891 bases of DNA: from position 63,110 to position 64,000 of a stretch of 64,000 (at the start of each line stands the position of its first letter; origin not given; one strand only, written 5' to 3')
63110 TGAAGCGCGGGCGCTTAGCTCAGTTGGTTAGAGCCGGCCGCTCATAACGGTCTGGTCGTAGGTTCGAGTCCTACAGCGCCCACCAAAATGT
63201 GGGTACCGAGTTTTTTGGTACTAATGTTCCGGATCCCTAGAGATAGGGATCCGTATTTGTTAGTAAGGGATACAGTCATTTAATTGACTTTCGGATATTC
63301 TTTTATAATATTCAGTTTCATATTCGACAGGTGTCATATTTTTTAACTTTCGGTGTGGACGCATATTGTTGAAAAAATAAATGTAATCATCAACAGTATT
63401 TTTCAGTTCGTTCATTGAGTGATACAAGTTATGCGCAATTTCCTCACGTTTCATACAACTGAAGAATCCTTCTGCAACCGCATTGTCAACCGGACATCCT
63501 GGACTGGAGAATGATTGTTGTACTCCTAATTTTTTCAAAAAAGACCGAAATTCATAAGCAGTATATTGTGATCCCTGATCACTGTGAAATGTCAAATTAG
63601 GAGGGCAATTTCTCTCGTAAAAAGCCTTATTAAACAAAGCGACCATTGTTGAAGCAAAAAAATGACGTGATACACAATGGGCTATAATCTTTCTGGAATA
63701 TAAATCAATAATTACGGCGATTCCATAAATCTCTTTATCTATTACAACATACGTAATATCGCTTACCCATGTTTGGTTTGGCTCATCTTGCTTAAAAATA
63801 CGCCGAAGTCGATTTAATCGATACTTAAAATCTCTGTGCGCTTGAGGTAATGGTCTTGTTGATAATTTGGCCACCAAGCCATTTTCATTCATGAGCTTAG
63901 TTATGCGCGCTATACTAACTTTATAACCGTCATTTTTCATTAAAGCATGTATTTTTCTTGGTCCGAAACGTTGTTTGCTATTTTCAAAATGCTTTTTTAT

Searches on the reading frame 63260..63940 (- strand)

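Call 72: search_protein_families(library=pfam, proteins=[window:63260-63940:-], max_evalue=0.00001)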
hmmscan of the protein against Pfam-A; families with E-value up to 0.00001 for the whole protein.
window:63260-63940:- (226 aa): 3 families
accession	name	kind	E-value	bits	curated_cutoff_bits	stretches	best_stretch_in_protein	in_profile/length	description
PF00665.32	rve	-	3.8e-24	85.3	32.6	1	52-150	2-102/102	Integrase core domain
PF13333.12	rve_2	-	5.1e-14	52.6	22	1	157-209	1-53/56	Integrase core domain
PF13683.12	rve_3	-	1.1e-12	47.9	26.5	1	139-204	2-67/67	Integrase core domain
